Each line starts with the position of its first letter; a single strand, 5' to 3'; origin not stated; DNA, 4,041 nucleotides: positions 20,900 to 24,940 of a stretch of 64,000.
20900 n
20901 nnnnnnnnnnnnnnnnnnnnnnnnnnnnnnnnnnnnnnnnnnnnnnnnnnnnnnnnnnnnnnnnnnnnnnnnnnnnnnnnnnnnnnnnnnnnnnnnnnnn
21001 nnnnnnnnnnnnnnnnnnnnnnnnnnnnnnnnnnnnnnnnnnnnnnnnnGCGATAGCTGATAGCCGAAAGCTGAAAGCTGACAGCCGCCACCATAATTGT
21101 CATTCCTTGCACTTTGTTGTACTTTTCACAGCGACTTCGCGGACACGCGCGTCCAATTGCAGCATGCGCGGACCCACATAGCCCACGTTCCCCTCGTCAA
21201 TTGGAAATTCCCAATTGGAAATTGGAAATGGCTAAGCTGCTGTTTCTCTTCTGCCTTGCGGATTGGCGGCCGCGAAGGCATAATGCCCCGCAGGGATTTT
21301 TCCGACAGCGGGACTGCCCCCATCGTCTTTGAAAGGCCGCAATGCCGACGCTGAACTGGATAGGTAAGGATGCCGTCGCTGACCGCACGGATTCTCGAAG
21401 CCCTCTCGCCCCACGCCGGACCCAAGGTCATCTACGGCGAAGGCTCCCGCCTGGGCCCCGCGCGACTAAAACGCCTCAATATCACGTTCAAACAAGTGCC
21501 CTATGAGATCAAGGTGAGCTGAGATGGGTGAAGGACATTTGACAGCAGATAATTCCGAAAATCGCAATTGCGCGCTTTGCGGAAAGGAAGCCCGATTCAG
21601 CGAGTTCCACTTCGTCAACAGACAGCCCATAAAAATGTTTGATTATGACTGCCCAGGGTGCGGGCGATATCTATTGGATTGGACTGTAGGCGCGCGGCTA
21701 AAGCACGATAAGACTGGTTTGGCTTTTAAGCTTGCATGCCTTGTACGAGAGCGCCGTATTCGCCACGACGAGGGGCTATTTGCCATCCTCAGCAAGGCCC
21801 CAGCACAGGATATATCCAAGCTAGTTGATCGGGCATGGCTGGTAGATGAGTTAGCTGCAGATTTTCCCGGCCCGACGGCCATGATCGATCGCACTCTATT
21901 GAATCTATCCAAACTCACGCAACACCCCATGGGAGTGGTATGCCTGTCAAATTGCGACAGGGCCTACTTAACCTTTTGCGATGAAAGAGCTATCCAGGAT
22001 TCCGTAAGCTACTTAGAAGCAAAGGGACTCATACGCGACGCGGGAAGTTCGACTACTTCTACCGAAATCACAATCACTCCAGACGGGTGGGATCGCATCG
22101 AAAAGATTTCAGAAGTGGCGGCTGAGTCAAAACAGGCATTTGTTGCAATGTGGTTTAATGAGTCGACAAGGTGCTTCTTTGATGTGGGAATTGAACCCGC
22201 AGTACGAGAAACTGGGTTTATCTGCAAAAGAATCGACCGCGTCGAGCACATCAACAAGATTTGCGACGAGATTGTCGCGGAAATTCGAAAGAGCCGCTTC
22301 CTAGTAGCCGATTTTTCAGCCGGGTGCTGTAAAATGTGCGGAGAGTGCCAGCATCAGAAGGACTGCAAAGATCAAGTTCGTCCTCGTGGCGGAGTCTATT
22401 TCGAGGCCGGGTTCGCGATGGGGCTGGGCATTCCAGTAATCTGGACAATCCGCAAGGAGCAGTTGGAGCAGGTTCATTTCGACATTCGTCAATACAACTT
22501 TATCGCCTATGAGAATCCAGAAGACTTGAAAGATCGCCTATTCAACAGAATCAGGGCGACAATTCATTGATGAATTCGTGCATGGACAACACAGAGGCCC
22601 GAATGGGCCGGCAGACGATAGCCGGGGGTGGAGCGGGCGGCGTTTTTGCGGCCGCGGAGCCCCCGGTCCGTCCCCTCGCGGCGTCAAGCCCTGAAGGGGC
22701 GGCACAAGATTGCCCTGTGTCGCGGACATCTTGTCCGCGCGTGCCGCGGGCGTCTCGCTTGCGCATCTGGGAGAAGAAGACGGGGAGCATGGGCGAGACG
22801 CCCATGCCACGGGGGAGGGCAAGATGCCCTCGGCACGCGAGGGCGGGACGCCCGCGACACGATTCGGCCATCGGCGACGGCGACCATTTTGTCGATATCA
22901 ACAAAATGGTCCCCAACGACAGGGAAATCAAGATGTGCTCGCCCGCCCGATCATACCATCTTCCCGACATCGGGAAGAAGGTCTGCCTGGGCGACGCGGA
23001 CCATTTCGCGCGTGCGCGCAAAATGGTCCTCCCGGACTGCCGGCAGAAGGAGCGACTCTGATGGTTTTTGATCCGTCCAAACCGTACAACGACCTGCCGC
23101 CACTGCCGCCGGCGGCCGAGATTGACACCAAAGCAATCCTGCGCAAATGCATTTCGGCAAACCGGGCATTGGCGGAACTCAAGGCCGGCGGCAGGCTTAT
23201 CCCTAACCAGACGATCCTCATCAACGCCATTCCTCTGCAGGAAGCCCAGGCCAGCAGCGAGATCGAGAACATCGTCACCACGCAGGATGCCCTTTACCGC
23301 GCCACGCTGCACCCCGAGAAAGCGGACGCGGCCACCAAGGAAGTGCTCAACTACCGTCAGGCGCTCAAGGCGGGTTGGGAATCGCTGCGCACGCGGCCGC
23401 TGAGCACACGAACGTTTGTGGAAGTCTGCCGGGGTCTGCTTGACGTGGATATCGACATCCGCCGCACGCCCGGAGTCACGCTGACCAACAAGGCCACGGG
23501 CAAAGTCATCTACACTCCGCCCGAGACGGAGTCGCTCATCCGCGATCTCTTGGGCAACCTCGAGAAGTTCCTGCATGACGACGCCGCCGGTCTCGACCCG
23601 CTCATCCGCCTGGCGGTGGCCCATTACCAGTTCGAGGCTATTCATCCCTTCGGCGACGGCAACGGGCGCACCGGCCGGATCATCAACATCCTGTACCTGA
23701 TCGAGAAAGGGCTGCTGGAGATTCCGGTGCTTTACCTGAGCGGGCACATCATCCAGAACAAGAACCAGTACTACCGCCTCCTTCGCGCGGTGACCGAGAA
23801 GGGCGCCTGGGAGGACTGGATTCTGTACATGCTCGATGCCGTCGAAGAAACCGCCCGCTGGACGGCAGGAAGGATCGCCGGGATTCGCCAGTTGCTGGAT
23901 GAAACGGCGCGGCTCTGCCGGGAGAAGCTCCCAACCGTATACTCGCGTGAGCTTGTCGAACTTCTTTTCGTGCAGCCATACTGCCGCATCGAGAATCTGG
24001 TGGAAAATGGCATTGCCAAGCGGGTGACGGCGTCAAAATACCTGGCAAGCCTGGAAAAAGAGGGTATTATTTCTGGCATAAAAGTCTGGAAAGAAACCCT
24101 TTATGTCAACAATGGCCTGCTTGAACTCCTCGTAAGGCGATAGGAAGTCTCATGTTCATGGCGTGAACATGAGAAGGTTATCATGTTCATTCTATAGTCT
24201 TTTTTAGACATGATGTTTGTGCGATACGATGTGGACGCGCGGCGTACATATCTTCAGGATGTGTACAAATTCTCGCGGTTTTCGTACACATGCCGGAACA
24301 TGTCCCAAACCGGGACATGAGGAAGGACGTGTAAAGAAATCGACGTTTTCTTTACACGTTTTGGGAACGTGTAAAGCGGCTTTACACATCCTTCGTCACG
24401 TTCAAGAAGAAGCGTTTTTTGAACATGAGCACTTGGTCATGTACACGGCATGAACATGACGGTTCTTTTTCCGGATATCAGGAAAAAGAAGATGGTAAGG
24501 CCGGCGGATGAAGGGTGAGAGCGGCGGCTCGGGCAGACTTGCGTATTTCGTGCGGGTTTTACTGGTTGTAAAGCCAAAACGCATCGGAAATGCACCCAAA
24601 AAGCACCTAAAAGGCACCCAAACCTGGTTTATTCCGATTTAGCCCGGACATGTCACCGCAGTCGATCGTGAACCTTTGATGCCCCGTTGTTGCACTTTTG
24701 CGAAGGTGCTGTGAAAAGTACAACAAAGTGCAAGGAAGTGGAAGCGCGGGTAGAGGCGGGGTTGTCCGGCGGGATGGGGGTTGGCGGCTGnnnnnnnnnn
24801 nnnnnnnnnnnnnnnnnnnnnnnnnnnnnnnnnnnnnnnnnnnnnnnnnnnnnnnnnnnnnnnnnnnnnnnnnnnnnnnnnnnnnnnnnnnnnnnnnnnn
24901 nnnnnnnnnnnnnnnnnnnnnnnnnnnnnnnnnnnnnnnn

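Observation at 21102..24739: A 3.6-kb low-GC island bounded by 39-bp inverted repeats and carrying a two-gene cargo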

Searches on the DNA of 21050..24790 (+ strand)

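Call 45: search_dna_similar(query=window:21050-24790:+, collection=plasmids, mode=distant, max_rows=15)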
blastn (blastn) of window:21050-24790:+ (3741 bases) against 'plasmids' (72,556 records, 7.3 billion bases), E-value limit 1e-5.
Records with a match: 231; places in all: 232; records where one place covers at least 80% of the query: 0.
Best place of each record, by identity: 80-90% 3; 60-80% 228.
By first word of the organism name: Salmonella 161; Acetobacter 13; Agrobacterium 10; Rhizobium 6; Hymenobacter 6; Sinorhizobium 4; Komagataeibacter 3; Mesorhizobium 2; Martelella 2; Azotobacter 2; and 19 more.
By predicted mobility (MOB-suite, as given by PLSDB): conjugative 170; non-mobilizable 33; mobilizable 28.
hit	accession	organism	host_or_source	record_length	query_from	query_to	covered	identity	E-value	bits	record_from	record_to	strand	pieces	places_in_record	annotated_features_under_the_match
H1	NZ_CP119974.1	Agrobacterium leguminum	pure culture,soil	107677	2034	2940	24%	65.2%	7e-41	178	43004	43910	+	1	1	protein adenylyltransferase Fic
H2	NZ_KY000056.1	Agrobacterium vitis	-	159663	2099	2954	23%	65.4%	1e-43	187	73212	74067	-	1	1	protein adenylyltransferase Fic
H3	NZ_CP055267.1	Agrobacterium vitis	-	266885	2099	2954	23%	65.4%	4e-44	189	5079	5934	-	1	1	protein adenylyltransferase Fic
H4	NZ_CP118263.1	Agrobacterium vitis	Grape,cell culture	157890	2099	2954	23%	65.4%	4e-44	189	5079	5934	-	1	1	protein adenylyltransferase Fic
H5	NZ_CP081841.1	Agrobacterium vitis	Vitis,Cell culture,South Africa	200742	2099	2954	23%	65.3%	5e-43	185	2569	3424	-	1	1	protein adenylyltransferase Fic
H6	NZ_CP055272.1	Agrobacterium vitis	Vitis vinifera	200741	2099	2954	23%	65.3%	5e-43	185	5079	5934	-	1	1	protein adenylyltransferase Fic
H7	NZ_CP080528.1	Mesorhizobium sp. AR07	Oxytropis sp.,Cell culture,root nodule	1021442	2146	2942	21%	65.0%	1e-32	151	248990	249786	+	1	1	record has no annotation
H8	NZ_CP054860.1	Martelella sp. NC18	single cell,mine sediment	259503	2147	2793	17%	68.6%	4e-56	229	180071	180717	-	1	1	protein adenylyltransferase Fic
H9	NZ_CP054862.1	Martelella sp. NC20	single cell,Soudan mine sediment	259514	2147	2793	17%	68.6%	4e-56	229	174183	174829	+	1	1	protein adenylyltransferase Fic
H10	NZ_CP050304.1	Rhizobium lusitanum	Oxytropis pumilio,cell culture,root ...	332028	2140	2974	14%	69.1%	4e-25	206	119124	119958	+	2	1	protein adenylyltransferase Fic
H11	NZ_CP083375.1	Ensifer canadensis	Melilotus albus,Cell Culture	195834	2147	2974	14%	68.4%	8e-21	175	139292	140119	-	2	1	Fic family protein | Fic/DOC family N-terminal domain-containing protein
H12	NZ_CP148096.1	Rhizobium sp. T1470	Medicago sativa,cell culture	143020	2147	2940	13%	70.4%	8e-34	219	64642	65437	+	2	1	none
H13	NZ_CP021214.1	Sinorhizobium meliloti RU11/001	-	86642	2147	2940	13%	70.2%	1e-32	214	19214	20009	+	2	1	none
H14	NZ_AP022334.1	Methylosinus sp. C49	-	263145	2141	2805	13%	68.1%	3e-20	174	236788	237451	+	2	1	protein adenylyltransferase Fic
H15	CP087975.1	Rhizobium sp. RCAM05350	cell culture,fouling of walls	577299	2027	2790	12%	70.9%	1e-30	213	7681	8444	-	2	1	Fic family protein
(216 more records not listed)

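Call 76: search_dna_similar(query=L152:2501-3577:+, collection=ecoli_genomes, mode=distant, max_rows=12, rows=spread)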
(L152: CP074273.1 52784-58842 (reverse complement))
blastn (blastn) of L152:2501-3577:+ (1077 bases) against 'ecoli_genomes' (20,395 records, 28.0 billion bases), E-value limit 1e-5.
Records with a match: 278; places in all: 278; records where one place covers at least 80% of the query: 278.
Genomes with a match: 278 of 5426; with a place that covers at least 80% of the query: 278. Places per genome that has any: lowest 1, median 1, highest 1. On chromosomes: 278 places; on plasmids: 0.
Best place of each record, by identity: 60-80% 278.
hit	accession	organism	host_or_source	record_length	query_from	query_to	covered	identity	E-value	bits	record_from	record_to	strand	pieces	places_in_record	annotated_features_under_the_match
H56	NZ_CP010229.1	Escherichia coli strain S10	not applicable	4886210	61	1070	94%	71.8%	5e-144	521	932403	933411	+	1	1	fic: protein adenylyltransferase Fic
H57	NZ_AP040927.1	Escherichia coli strain d1-58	Homo sapiens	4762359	61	1070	94%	71.7%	5e-144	520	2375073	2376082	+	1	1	fic: protein adenylyltransferase Fic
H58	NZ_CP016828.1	Escherichia coli strain FORC_043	Homo sapiens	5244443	79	1058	91%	70.6%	4e-127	464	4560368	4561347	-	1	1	fic: protein adenylyltransferase Fic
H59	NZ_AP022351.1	Escherichia coli strain E138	Homo sapiens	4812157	79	1058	91%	70.6%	4e-127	464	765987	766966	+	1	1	fic: protein adenylyltransferase Fic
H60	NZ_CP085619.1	Escherichia coli strain EC32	Homo sapiens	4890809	79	1058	91%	70.6%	4e-127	464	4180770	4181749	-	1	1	fic: protein adenylyltransferase Fic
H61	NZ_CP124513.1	Escherichia coli strain AVS0366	environmental: river near WWTP effluent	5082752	79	1058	91%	70.6%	4e-127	464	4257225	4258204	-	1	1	fic: protein adenylyltransferase Fic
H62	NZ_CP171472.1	Escherichia coli strain 1070/13 pAA-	Homo sapiens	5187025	79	1058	91%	70.6%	4e-127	464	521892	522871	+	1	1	fic: protein adenylyltransferase Fic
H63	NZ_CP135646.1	Escherichia coli strain TUM14668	missing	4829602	79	1058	91%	70.6%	4e-127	464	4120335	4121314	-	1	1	fic: protein adenylyltransferase Fic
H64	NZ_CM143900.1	Escherichia coli strain E08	Homo sapiens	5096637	79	1058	91%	70.6%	4e-127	464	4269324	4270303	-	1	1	fic: protein adenylyltransferase Fic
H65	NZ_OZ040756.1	Escherichia coli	-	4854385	79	1058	91%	70.6%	4e-127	464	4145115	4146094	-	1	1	fic: protein adenylyltransferase Fic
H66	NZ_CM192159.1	Escherichia coli strain CMZE046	Homo sapiens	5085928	79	1058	91%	70.6%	4e-127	464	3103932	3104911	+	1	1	fic: protein adenylyltransferase Fic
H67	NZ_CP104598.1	Escherichia coli strain AHM8C160RI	chicken feces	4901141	113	1059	88%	69.1%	6e-99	370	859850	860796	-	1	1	fic: protein adenylyltransferase Fic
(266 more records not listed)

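Call 79: get_annotated_region(hit=H56, flank=3000)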
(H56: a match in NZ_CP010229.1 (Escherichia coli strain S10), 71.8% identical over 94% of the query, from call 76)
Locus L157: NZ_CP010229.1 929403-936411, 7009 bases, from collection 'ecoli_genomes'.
description: Escherichia coli strain S10 chromosome, complete genome
organism: Escherichia coli strain S10 (NCBI taxid 562)
replicon: chromosome; assembly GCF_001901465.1
host: not applicable; source: -; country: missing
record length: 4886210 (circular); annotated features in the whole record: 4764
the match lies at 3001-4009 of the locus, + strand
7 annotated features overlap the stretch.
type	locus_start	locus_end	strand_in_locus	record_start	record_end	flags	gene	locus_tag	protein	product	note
CDS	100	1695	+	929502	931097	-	mobH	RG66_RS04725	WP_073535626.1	MobH family relaxase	-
CDS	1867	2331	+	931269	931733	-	-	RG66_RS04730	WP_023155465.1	GNAT family N-acetyltransferase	-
CDS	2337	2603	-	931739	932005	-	-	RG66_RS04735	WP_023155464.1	hypothetical protein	-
CDS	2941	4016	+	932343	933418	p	fic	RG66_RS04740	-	protein adenylyltransferase Fic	frameshifted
CDS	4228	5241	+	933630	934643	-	-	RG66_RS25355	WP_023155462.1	Fic family protein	-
CDS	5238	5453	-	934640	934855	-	-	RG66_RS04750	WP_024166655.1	hypothetical protein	-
CDS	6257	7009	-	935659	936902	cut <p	-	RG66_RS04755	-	tyrosine-type recombinase/integrase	frameshifted; incomplete; partial in the middle of a contig; missing C-terminus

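Call 80: get_annotated_region(hit=H58, flank=3000)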
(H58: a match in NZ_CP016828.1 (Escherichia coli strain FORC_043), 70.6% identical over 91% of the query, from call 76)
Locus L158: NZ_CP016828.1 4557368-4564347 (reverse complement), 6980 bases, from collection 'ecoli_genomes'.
description: Escherichia coli strain FORC_043 chromosome, complete genome
organism: Escherichia coli strain FORC_043 (NCBI taxid 562)
replicon: chromosome; assembly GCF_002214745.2
host: Homo sapiens; source: Human Stool; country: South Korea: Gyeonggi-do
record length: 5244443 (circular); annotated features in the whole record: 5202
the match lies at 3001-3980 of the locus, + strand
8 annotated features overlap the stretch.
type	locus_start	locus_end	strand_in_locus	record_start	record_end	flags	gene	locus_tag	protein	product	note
CDS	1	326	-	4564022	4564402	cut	-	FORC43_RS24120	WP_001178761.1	hypothetical protein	-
CDS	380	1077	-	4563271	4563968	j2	-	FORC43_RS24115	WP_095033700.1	IS1-like element IS1B family transposase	programmed frameshift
CDS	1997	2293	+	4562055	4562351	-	-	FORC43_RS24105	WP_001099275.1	helix-turn-helix transcriptional regulator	-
CDS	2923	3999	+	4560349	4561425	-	fic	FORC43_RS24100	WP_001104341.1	protein adenylyltransferase Fic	-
CDS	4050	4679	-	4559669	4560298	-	-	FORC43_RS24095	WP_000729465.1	hypothetical protein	-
CDS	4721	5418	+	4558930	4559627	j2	-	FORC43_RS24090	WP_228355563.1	IS1 family transposase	programmed frameshift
CDS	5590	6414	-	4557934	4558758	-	-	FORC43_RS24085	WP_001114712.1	MurR/RpiR family transcriptional regulator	-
CDS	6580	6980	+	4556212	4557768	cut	-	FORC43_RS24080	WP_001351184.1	maltose/glucose-specific PTS transporter subunit IIC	-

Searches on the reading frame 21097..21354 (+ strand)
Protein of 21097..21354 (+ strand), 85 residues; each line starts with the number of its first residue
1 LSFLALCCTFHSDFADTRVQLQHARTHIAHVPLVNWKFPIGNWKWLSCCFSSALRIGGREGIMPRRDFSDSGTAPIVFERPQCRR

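Call 83: search_protein_families(library=pfam, proteins=[window:21097-21354:+], max_evalue=1)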
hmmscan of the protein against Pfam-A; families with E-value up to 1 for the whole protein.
window:21097-21354:+ (85 aa): 0 families

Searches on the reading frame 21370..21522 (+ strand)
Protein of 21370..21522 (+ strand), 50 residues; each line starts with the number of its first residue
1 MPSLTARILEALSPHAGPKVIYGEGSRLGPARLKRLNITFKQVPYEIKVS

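Call 11: search_protein_families(library=pfam, proteins=[window:21370-21522:+], max_evalue=0.01)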
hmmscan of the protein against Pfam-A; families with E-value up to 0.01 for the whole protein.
window:21370-21522:+ (50 aa): 0 families

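Call 12: search_protein_families(library=padloc, proteins=[window:21370-21522:+], max_evalue=0.01)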
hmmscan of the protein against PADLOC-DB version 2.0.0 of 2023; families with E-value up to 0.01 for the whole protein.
window:21370-21522:+ (50 aa): 1 family
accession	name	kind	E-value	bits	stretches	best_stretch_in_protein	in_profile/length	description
PDLC03644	MTase_III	-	4.4e-11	40.2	1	6-49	499-541/542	Type III methyltransferase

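Call 13: search_protein_families(library=ncbifam, proteins=[window:21370-21522:+], max_evalue=0.01)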
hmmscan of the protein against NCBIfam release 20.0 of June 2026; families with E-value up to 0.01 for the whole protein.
window:21370-21522:+ (50 aa): 0 families

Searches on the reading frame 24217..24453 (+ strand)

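Call 83: search_protein_families(library=pfam, proteins=[window:24217-24453:+], max_evalue=1)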
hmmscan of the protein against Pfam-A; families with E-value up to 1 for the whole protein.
window:24217-24453:+ (78 aa): 2 families
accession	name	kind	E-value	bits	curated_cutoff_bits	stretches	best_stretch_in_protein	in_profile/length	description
PF02479.21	Herpes_IE68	-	0.0099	15.9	21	1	2-56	24-77/134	Herpesvirus immediate early protein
PF04112.18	Mak10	-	0.086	12.8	24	1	10-77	81-149/165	Mak10 subunit, NatC N(alpha)-terminal acetyltransferase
